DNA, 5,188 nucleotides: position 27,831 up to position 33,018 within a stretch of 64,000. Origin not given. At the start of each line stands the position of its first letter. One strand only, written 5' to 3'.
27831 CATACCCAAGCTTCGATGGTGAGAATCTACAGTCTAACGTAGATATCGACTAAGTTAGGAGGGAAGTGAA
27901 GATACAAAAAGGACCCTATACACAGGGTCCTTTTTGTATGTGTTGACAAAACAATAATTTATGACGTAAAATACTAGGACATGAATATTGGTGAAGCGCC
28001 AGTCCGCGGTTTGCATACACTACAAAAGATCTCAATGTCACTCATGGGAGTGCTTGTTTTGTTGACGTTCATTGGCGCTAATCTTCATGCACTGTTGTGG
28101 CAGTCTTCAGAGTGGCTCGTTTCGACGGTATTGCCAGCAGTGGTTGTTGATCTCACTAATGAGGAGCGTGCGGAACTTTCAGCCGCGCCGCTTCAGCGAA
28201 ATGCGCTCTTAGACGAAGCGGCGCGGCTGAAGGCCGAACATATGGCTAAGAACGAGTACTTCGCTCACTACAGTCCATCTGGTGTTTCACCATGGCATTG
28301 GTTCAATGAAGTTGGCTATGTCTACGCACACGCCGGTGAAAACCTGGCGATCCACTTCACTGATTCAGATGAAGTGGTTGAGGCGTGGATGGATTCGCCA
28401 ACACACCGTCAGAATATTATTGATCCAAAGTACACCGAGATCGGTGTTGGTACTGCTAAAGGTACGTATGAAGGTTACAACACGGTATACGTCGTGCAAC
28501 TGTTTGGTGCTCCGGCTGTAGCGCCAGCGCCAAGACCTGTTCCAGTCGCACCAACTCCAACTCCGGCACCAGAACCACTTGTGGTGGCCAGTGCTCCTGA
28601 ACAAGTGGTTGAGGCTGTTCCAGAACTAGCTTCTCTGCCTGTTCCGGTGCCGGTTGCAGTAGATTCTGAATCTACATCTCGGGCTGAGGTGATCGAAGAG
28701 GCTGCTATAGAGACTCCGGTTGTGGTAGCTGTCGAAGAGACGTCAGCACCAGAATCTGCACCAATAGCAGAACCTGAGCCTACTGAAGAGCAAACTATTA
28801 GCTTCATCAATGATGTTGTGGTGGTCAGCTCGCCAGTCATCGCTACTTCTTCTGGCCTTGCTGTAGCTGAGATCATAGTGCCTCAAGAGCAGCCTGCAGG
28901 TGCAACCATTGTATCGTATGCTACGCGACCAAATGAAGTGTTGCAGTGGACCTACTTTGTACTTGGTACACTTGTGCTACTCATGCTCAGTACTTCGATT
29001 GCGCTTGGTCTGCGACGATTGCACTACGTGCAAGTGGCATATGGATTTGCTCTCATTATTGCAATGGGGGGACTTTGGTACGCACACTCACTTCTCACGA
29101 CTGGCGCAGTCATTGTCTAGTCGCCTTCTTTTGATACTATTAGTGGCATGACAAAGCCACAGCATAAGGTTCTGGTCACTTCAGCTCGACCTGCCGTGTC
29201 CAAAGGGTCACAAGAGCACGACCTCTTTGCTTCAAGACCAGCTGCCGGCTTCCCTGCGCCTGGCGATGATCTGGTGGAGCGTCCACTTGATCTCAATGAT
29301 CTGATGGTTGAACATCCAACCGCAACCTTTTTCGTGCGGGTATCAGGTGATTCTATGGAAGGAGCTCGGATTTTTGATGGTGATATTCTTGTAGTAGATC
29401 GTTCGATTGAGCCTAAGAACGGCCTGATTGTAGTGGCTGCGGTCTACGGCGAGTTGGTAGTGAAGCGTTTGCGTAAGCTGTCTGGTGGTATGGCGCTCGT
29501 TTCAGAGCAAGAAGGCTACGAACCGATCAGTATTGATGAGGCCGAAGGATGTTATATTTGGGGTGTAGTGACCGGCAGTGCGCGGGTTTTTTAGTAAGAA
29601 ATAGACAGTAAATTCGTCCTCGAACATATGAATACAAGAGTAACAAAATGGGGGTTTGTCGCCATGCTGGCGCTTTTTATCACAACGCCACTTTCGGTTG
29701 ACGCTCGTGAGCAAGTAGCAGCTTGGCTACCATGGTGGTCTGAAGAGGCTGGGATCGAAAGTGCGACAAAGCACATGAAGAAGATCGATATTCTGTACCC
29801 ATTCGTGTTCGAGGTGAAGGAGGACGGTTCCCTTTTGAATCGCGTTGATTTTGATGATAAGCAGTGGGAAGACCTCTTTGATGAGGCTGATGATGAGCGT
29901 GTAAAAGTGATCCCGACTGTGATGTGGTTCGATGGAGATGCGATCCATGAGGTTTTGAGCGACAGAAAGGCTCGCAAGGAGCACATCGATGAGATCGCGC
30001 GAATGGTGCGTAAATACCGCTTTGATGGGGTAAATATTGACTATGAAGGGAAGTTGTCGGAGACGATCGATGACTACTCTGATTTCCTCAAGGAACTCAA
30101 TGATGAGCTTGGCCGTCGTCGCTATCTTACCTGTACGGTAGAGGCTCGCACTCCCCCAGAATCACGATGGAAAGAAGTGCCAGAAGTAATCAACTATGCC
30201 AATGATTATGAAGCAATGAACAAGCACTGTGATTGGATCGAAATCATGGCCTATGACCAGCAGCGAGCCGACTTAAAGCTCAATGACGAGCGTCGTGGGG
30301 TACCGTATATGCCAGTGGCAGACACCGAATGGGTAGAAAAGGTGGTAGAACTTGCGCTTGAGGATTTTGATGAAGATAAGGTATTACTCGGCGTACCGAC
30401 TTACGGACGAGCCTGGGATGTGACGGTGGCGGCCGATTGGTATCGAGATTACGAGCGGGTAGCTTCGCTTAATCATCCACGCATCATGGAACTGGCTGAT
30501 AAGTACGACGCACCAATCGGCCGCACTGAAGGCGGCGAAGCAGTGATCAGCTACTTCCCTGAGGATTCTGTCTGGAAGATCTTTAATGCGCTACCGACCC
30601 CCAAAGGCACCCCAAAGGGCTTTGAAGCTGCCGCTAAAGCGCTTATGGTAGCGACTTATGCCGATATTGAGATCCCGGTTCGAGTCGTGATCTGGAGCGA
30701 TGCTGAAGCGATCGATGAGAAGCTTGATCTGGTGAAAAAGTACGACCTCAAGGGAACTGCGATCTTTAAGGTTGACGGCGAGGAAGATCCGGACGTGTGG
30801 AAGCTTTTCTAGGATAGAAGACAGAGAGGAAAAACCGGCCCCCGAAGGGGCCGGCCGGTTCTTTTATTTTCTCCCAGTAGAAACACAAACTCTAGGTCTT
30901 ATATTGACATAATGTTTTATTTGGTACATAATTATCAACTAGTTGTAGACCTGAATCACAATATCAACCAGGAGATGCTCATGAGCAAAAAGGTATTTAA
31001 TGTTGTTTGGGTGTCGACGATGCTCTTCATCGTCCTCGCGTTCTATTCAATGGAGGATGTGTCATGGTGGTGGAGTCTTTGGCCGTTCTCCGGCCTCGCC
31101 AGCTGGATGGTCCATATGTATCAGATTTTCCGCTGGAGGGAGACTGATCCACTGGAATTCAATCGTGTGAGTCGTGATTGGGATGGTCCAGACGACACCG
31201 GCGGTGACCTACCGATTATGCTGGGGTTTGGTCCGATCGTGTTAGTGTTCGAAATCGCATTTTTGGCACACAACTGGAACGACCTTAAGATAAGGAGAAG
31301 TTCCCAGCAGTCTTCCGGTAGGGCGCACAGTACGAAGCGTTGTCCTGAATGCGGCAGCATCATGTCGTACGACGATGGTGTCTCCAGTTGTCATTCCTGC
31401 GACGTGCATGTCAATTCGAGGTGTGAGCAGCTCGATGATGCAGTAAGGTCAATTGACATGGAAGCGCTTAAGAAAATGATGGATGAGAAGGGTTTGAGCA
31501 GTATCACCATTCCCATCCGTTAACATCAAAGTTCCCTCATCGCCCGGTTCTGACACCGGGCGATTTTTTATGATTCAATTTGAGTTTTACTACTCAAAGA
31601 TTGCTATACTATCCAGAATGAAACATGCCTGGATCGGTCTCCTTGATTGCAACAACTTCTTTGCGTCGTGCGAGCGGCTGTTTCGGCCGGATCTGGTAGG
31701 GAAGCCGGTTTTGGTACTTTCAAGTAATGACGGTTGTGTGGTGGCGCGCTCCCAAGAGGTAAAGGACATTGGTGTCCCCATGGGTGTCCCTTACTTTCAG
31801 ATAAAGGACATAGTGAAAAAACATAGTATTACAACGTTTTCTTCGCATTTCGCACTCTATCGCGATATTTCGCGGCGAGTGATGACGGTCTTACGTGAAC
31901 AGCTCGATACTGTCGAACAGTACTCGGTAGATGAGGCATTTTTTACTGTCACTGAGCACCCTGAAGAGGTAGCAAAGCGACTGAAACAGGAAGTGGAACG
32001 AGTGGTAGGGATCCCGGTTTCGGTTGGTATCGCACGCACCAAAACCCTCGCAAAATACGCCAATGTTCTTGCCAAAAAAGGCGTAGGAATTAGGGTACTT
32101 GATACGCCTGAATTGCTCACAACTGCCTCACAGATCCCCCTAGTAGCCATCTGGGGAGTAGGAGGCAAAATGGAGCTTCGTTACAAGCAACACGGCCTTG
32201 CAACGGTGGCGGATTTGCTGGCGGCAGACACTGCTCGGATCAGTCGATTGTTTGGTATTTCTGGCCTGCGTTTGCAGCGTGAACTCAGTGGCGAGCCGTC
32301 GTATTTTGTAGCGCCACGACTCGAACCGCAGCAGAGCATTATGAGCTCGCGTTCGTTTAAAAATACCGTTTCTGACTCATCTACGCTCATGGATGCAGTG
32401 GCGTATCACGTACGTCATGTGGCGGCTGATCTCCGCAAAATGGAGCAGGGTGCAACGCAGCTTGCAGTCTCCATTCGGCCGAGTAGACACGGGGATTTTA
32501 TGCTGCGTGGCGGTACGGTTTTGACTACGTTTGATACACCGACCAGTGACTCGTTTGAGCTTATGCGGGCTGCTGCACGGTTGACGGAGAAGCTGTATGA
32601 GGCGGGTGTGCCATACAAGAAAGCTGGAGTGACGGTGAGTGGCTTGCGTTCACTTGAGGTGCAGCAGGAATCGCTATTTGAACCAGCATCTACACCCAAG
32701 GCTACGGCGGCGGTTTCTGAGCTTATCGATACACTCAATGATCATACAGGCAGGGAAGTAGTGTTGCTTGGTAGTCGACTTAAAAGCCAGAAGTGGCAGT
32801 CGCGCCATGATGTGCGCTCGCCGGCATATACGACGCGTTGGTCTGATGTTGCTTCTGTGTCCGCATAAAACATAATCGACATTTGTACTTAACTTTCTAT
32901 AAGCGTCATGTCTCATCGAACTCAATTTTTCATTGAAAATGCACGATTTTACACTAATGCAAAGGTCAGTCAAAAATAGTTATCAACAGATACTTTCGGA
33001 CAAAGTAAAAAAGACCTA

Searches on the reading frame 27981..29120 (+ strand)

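Call 9: search_protein_families(library=pfam, proteins=[window:27981-29120:+], max_evalue=0.01)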
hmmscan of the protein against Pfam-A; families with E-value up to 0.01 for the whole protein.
window:27981-29120:+ (379 aa): 1 family
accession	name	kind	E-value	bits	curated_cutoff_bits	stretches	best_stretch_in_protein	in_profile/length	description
PF00188.32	CAP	-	1.9e-20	74.3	21.1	1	56-175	1-117/117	Cysteine-rich secretory protein family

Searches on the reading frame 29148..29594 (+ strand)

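Call 9: search_protein_families(library=pfam, proteins=[window:29148-29594:+], max_evalue=0.01)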
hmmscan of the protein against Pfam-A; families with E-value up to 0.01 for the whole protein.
window:29148-29594:+ (148 aa): 1 family
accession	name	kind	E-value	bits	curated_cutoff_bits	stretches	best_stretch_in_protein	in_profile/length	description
PF00717.28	Peptidase_S24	-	2.5e-27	95.3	23.3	1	29-141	4-115/116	Peptidase S24-like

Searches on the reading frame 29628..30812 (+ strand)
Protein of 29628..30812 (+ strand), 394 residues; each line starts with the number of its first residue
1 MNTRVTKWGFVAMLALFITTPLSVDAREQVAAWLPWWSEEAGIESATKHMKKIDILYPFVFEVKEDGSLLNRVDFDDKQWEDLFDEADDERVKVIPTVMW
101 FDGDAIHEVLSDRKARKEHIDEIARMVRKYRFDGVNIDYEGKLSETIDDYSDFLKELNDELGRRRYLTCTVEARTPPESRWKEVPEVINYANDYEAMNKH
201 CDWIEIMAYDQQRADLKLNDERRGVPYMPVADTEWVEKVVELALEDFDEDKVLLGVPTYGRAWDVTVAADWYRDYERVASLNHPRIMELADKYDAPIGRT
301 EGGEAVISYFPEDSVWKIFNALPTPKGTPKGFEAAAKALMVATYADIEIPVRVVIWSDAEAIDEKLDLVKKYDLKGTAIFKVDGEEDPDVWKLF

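Call 9: search_protein_families(library=pfam, proteins=[window:29628-30812:+], max_evalue=0.01)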
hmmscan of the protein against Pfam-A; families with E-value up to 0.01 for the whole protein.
window:29628-30812:+ (394 aa): 2 families
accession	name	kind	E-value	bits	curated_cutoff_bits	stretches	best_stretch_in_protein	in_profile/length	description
PF00704.34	Glyco_hydro_18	-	2.3e-25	90.4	29.6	1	88-383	61-315/317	Glycosyl hydrolases family 18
PF03644.19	Glyco_hydro_85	-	0.0018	18.3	22.2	1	84-164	44-132/302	Glycosyl hydrolase family 85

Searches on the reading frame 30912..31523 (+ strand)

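Call 9: search_protein_families(library=pfam, proteins=[window:30912-31523:+], max_evalue=0.01)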
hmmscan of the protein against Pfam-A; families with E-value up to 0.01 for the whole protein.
window:30912-31523:+ (203 aa): 2 families
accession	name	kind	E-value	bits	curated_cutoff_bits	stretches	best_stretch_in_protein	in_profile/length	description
PF23458.2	DUF7130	-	0.00051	20.3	35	1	129-166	41-79/89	Domain of unknown function (DUF7130)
PF02150.21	Zn_ribbon_RPB9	-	0.0085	16.4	25.2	0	144-164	4-28/36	RNA polymerases M/15 Kd subunit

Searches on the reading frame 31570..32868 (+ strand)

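Call 9: search_protein_families(library=pfam, proteins=[window:31570-32868:+], max_evalue=0.01)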
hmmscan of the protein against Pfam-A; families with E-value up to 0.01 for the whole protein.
window:31570-32868:+ (432 aa): 4 families
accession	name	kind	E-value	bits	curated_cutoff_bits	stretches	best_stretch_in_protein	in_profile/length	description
PF00817.25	IMS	-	1.6e-36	125.9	23.2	1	25-164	1-146/148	impB/mucB/samB family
PF11799.13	IMS_C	-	4.4e-19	69.3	20.7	1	255-369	2-109/109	impB/mucB/samB family C-terminal domain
PF13438.11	DUF4113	-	1.1e-11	45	24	1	382-430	3-51/51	Domain of unknown function (DUF4113)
PF14520.12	HHH_5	-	0.00042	21.2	27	1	193-231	6-44/57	Helix-hairpin-helix domain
